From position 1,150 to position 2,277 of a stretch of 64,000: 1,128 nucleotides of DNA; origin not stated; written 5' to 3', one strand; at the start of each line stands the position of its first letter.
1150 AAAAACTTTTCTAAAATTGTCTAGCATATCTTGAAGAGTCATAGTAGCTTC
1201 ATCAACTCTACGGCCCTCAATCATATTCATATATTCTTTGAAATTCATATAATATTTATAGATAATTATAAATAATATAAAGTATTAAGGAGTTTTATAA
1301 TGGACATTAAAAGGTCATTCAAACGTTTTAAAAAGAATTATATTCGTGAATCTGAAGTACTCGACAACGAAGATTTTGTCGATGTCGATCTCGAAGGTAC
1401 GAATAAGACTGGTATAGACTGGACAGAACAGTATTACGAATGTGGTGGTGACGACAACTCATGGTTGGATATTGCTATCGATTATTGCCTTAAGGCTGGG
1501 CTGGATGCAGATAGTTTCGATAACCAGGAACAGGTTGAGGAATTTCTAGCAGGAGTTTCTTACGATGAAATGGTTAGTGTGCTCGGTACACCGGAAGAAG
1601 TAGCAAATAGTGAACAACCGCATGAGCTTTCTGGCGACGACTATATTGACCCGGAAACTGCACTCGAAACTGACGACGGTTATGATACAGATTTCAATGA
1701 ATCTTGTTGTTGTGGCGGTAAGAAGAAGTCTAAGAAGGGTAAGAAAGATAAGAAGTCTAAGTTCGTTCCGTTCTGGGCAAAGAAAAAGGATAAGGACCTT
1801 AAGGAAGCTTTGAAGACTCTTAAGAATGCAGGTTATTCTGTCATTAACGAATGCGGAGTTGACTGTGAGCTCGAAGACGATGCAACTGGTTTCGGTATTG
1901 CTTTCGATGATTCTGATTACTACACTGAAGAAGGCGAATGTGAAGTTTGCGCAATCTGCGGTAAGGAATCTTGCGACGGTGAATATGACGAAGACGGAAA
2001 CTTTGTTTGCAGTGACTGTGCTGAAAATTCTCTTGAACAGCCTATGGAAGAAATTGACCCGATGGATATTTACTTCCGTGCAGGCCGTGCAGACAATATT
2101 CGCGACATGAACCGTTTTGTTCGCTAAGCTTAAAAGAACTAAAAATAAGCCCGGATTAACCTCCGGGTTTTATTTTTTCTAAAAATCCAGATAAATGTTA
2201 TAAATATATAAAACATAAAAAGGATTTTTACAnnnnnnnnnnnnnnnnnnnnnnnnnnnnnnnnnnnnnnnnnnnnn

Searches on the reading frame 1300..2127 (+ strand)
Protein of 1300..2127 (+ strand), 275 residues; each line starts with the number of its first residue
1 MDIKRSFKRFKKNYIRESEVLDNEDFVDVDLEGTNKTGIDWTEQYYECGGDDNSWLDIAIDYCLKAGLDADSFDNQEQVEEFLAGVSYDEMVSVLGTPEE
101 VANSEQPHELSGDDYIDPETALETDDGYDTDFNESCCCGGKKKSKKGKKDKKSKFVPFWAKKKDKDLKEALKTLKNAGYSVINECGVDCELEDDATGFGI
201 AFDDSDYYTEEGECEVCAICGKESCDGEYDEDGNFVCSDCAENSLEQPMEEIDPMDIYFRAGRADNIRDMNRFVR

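Call 18: search_protein_families(library=pfam, proteins=[window:1300-2127:+], max_evalue=0.01)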
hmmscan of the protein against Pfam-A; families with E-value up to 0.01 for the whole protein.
window:1300-2127:+ (275 aa): 0 families

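Call 30: find_encoding_contigs(protein=window:1300-2127:+, flank=10000, max_places=3)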
Protein window:1300-2127:+ (275 aa): 3 contigs read that carry it; 2 places shown.
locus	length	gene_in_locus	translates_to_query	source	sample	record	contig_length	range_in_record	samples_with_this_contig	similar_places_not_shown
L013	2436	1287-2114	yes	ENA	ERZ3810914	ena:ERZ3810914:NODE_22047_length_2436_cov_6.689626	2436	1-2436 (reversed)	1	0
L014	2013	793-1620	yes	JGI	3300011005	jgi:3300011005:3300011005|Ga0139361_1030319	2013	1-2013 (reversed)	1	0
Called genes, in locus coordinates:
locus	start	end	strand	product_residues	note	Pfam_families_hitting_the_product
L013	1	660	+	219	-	?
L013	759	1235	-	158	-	-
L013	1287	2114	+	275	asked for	-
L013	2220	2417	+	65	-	PF03420:Peptidase_S77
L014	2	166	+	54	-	?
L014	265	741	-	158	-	-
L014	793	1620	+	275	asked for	-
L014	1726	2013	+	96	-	?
